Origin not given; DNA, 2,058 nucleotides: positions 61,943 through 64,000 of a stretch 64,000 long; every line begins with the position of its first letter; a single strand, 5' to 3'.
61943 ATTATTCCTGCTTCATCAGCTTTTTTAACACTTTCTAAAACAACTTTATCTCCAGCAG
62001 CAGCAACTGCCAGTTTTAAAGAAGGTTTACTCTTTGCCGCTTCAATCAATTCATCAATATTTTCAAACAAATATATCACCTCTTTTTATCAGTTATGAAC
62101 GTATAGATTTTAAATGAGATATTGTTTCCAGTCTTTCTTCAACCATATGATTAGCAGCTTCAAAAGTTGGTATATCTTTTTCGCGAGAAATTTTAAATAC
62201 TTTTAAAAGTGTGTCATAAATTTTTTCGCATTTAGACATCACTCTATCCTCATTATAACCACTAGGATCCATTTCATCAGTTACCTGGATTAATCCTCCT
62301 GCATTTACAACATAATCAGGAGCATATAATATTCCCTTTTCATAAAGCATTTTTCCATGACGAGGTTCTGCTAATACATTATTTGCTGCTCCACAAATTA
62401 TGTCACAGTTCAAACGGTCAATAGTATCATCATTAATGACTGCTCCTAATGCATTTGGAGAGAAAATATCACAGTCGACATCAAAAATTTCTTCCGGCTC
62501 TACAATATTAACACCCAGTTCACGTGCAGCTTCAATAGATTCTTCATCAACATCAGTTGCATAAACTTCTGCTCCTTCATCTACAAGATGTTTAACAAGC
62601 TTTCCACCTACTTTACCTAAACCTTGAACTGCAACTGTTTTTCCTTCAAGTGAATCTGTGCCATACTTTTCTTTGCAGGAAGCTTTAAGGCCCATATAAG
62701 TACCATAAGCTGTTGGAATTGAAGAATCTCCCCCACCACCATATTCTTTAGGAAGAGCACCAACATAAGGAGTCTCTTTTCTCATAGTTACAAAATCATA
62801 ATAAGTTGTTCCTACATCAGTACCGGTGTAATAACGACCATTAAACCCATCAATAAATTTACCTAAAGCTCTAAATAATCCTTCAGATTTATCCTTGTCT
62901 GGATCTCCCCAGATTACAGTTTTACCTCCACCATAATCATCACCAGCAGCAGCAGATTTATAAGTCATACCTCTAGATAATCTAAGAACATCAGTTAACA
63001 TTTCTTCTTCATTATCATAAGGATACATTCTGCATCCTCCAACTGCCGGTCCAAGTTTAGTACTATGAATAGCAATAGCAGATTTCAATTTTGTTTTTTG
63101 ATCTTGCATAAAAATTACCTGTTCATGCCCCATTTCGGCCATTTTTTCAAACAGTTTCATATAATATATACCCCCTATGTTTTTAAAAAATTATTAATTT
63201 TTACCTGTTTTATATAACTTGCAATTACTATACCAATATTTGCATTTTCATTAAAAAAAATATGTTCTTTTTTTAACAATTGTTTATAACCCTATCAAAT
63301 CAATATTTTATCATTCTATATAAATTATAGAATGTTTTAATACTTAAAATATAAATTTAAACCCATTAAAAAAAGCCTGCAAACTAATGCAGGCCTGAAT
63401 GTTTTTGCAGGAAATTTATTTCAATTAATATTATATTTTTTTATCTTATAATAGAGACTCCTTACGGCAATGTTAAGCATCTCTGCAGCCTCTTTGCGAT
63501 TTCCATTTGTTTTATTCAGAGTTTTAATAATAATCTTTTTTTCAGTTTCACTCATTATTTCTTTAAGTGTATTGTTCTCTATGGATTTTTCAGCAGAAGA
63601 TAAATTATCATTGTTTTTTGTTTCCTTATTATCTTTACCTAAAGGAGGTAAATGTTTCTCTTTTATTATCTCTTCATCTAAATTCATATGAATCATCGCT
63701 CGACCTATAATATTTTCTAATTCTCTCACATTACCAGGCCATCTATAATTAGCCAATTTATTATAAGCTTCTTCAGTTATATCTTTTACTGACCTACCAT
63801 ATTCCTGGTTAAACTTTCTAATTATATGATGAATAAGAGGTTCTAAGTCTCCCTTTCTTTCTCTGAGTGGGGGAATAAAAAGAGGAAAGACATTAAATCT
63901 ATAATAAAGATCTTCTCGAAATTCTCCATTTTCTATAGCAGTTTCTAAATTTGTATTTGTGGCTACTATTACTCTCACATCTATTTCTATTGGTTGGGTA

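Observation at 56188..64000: Predicted sigma-54/EBP-controlled amino-acid fermentation operon that swaps the BCKDH complex for a ferredoxin-dependent 2-oxoacid oxidoreductase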

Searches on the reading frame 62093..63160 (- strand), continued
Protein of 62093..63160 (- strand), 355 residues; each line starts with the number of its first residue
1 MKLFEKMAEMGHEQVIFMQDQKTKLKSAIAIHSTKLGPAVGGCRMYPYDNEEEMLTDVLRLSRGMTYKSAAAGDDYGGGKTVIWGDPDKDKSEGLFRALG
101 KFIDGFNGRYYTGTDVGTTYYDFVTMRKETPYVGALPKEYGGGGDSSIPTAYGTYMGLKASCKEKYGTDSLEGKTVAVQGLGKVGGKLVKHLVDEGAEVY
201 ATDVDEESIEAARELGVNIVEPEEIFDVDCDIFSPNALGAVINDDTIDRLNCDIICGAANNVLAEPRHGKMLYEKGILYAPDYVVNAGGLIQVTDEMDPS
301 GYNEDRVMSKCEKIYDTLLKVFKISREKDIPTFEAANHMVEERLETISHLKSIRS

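Call 77: search_solved_structures(query=window:62093-63160:-, max_evalue=1e-112, show_alignments=3)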
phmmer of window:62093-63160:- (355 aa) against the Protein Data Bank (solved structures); distinct sequences matched with E-value up to 1e-112: 4.
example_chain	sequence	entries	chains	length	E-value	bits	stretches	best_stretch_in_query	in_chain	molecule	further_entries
6acf_A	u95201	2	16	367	3e-124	418.4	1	1-350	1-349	Leucine dehydrogenase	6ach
8hpe_A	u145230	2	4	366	1.3e-117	396.5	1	2-351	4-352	Leucine dehydrogenase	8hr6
1leh_A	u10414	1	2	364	6.5e-114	384.4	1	1-350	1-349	LEUCINE DEHYDROGENASE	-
8gxd_A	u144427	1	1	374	1.5e-113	383.2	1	2-351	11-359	Glu/Leu/Phe/Val dehydrogenase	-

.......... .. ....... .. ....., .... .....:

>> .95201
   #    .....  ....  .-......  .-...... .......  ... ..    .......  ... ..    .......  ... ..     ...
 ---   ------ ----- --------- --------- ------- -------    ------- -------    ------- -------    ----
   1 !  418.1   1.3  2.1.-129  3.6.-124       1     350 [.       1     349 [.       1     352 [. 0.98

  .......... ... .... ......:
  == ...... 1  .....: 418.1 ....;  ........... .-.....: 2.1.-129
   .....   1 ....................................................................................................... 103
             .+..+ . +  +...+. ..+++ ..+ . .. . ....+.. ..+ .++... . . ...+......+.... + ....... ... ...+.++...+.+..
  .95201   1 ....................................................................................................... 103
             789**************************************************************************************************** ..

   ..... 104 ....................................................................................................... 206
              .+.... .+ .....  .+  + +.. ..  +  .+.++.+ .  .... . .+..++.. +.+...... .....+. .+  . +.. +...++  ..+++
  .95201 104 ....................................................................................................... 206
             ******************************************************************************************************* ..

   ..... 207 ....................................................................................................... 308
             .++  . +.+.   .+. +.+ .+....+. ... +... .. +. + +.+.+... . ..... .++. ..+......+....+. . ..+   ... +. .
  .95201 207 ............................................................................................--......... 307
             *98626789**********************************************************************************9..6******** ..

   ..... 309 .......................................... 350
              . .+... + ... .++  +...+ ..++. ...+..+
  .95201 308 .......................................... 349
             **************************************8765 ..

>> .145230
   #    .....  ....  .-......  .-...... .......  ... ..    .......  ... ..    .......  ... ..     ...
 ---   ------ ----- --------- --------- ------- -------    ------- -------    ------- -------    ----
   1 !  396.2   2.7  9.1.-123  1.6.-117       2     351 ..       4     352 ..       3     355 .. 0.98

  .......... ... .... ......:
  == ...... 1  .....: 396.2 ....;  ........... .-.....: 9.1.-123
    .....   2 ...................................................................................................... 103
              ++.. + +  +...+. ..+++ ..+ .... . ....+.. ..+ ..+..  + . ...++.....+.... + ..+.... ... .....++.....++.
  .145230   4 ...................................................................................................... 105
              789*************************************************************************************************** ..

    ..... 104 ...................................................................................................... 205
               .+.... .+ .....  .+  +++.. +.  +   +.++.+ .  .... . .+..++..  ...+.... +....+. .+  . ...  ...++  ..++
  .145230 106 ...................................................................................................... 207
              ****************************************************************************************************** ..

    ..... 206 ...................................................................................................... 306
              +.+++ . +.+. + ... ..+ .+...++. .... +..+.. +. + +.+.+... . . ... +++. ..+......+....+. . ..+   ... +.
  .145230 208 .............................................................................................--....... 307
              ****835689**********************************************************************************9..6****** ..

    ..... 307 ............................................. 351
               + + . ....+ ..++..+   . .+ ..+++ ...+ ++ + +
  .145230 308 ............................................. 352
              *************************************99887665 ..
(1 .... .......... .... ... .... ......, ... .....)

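Call 79: predict_structure(alignment_id=A4)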
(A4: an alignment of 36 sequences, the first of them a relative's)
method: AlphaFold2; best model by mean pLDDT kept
length: 222 residues; sequences in the alignment: 36
mean_pLDDT: 84.2   pTM: 0.84
mean pLDDT of the five models: 84.2, 84.0, 83.6, 83.5, 82.4
residues with pLDDT >= 90: 105; 70-90: 86; 50-70: 24; < 50: 7
segments of 3 or more residues with pLDDT < 50: 43-46, 72-74
pLDDT, mean of each block of 10 residues (from residue 1): 86 89 92 85 53 81 70 56 80 82 81 84 94 96 92 94 87 96 97 92 87 82 56
secondary structure, 60 per line:
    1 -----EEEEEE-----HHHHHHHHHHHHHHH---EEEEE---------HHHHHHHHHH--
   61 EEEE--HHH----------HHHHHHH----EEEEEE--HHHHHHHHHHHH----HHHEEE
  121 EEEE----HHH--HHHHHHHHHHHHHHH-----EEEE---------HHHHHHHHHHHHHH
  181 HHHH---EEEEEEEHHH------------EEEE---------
elements in order: E6-11 H17-31 E35-39 H49-58 E61-64 H80-86 E91-96 H99-110 E118-124 H134-148 E154-157 H167-184 E188-194 E210-213

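Call 81: fold_search(model_id=the predicted structure, library=pdb)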
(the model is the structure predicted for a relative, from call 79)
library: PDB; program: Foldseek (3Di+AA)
matches with E <= 10: 1825; with E <= 0.001: 118
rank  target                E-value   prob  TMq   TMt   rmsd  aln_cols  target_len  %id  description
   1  1ffh                  7.3e-07  1.00  0.54  0.43   5.5       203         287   17  N AND GTPASE DOMAINS OF THE SIGNAL SEQUENCE RECOGNITION PROTEIN FFH FROM THERMUS AQUATICUS (released 1997-12-31)
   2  2ng1                  2.2e-06  1.00  0.53  0.42   5.5       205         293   18  N AND GTPASE DOMAINS OF THE SIGNAL SEQUENCE RECOGNITION PROTEIN FFH FROM THERMUS AQUATICUS (released 1999-07-30)
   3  6frk_x                3.3e-06  1.00  0.60  0.38   4.6       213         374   18  Structure of a prehandover mammalian ribosomal SRP and SRP receptor targeting complex (released 2018-03-28)
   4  1ls1                  3.3e-06  1.00  0.54  0.43   5.8       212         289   17  T. aquaticus Ffh NG Domain at 1.1A Resolution (released 2002-11-16)
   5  2j45_A                4.3e-06  1.00  0.57  0.44   5.3       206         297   18  Water structure of T. Aquaticus Ffh NG Domain At 1.1A Resolution (released 2006-11-30)
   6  1rj9_B                4.3e-06  1.00  0.54  0.44   5.1       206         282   17  Structure of the heterodimer of the conserved GTPase domains of the Signal Recognition Particle (Ffh) and Its Receptor (released 2004-01-27)
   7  1jpn_A                4.5e-06  1.00  0.54  0.42   5.6       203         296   17  GMPPNP Complex of SRP GTPase NG Domain (released 2002-02-02)
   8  1ng1                  5.1e-06  1.00  0.55  0.43   5.4       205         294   18  N AND GTPASE DOMAINS OF THE SIGNAL SEQUENCE RECOGNITION PROTEIN FFH FROM THERMUS AQUATICUS (released 1999-07-30)
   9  1jpn_B                6.5e-06  1.00  0.54  0.42   5.4       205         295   17  GMPPNP Complex of SRP GTPase NG Domain (released 2002-02-02)
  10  5gaf_i                6.5e-06  1.00  0.54  0.33   5.6       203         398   17  RNC in complex with SRP (released 2016-02-03)
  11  2c03_A                7.3e-06  1.00  0.56  0.43   5.3       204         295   17  GDP COMPLEX OF SRP GTPASE FFH NG DOMAIN (released 2007-02-13)
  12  7nfx_x                7.8e-06  1.00  0.59  0.34   3.8       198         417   16  Mammalian ribosome nascent chain complex with SRP and SRP receptor in early state A (released 2021-06-02)
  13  5l3s_E                8.8e-06  1.00  0.56  0.48   4.8       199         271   18  Structure of the GTPase heterodimer of crenarchaeal SRP54 and FtsY (released 2016-06-08)
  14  3dmd_A                9.4e-06  1.00  0.58  0.44   4.7       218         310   20  Structures and Conformations in Solution of the Signal Recognition Particle Receptor from the archaeon Pyrococcus furi (released 2008-11-11)
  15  2ffh_A                9.4e-06  1.00  0.55  0.33   5.5       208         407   18  THE SIGNAL SEQUENCE BINDING PROTEIN FFH FROM THERMUS AQUATICUS (released 1999-07-16)
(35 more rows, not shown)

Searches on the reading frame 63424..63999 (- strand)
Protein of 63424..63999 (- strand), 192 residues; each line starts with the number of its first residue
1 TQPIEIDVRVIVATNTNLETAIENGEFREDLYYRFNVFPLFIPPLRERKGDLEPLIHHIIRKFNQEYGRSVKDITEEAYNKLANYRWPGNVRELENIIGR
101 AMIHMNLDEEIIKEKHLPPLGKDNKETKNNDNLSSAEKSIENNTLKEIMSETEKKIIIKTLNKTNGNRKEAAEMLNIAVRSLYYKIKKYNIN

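Call 6: search_protein_families(library=pfam, proteins=[window:63424-63999:-])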
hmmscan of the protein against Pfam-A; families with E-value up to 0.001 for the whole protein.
window:63424-63999:- (192 aa): 3 families
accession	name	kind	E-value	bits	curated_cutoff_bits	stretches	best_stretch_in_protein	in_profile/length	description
PF25601.1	AAA_lid_14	-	2.9e-25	88.3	27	1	46-130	1-83/87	AAA+ ATPase lid domain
PF02954.25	HTH_8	-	8.1e-15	54.7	22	1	150-189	3-42/42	Bacterial regulatory protein, Fis family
PF00158.32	Sigma54_activat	-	7e-13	49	20.2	1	2-40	129-167/168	Sigma-54 interaction domain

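Call 7: search_protein_families(library=ncbifam, proteins=[window:63424-63999:-])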
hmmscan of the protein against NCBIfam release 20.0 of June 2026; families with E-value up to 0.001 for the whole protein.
window:63424-63999:- (192 aa): 26 families (the best 25 are shown)
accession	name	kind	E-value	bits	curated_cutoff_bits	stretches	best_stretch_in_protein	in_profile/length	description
NF041552.1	TF_PrdR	equivalog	4.3e-50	170.6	795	1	2-190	397-577/577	sigma-54 dependent transcriptional regulator PrdR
NF008469.0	PRK11361.1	equivalog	3.2e-48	164.6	714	1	2-192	273-457/461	acetoacetate metabolism transcriptional regulator AtoC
NF041906.1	V4R_TF_MobR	exception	5.2e-46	157.3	999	1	4-189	364-544/544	phenol degradation transcriptional regulator MobR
NF050807.1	TransRegFlbDCaul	equivalog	3.7e-45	154.6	750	1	1-190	247-439/454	sigma-54-dependent transcriptional regulator FlbD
TIGR01817.1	nifA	equivalog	4.3e-45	154.5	528.85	1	2-192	326-530/534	nif-specific transcriptional activator NifA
NF003451.0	PRK05022.1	equivalog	3.7e-41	141.4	476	1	3-190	321-509/512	nitric oxide reductase transcriptional regulator NorR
TIGR02915.1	PEP_resp_reg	equivalog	3.8e-41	141.4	502.6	1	3-191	270-444/445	PEP-CTERM-box response regulator transcription factor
TIGR01818.1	ntrC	equivalog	2.9e-40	138.4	558.6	1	2-188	264-462/463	nitrogen regulation protein NR(I)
NF049963.1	RespRegFlgRCampy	domain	1e-38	133.4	750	2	1-128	263-388/429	fla regulon two-component system response regulator FlgR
NF038308.1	RNA_repair_RtcR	equivalog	3.3e-37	128.5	650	1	2-190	314-517/530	RNA repair transcriptional activator RtcR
NF008485.2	PRK11388.1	equivalog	5.2e-37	127.5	551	1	4-192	461-638/643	dihydroxyacetone kinase operon transcriptional regulator DhaR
NF051870.1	NAssimRespRegNtrX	equivalog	3.9e-36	124.9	600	1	2-188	265-449/452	nitrogen assimilation response regulator NtrX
NF041946.1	LuxO_transreg_Vib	equivalog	5.8e-35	121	800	1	5-190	266-461/463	quorum-sensing sigma-54 dependent transcriptional regulator LuxO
TIGR02974.1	phageshock_pspF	equivalog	9.5e-35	120.4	443.55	1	2-189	129-336/336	phage shock protein operon transcriptional activator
NF007689.0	PRK10365.1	equivalog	1.1e-34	120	760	1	2-186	269-439/441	sigma-54-dependent response regulator transcription factor ZraR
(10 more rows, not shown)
